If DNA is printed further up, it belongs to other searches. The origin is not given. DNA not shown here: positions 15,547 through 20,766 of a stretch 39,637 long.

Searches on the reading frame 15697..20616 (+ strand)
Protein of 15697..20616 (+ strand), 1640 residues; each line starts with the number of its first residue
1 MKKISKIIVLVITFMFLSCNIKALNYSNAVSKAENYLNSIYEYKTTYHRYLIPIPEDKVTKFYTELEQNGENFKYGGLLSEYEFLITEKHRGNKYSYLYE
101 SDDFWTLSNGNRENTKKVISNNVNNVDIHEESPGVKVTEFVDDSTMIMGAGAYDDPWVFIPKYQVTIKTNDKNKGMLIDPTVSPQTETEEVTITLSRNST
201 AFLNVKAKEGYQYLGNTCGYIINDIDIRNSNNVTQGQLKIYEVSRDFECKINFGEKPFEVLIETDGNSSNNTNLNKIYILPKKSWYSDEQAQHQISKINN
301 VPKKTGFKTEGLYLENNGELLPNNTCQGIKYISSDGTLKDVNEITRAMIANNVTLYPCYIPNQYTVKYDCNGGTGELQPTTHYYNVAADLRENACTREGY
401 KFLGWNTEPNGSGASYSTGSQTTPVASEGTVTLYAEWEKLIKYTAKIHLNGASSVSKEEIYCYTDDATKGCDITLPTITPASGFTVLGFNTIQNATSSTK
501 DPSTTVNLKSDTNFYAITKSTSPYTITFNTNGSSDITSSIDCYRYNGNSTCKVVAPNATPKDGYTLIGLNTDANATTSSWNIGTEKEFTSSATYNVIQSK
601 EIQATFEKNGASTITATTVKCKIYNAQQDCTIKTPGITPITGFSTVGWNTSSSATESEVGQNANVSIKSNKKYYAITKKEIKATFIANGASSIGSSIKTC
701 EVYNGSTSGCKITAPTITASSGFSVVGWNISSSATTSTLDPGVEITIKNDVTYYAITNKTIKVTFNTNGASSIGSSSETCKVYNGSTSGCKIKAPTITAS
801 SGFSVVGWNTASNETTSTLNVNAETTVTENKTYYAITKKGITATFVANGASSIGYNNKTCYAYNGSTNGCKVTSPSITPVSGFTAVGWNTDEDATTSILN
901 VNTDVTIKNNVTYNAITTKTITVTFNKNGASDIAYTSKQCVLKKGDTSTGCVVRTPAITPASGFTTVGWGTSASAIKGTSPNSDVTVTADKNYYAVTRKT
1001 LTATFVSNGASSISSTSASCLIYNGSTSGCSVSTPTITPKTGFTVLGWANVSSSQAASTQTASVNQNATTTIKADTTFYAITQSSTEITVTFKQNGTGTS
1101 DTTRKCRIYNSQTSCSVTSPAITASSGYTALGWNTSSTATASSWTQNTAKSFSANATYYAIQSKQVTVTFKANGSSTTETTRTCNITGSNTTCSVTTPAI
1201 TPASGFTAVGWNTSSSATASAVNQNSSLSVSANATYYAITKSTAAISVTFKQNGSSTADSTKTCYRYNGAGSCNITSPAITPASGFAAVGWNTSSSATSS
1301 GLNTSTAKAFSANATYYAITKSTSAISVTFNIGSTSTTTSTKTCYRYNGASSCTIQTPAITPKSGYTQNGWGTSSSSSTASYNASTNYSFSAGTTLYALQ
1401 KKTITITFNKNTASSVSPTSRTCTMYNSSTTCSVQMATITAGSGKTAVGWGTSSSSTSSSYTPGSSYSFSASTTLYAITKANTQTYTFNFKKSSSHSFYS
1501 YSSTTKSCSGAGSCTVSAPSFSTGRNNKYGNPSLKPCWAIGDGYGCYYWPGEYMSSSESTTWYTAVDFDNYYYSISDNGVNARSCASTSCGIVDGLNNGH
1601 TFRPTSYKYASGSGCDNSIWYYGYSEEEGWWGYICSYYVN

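Call 44: search_protein_families(library=pfam, proteins=[window:15697-20616:+], max_evalue=0.0001)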
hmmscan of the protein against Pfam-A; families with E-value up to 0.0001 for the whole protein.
window:15697-20616:+ (1640 aa): 1 family
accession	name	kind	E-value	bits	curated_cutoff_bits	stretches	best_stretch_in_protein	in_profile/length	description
PF09479.16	Flg_new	-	3.4e-58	194.1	27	4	364-435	1-64/65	Listeria-Bacteroides repeat domain (List_Bact_rpt)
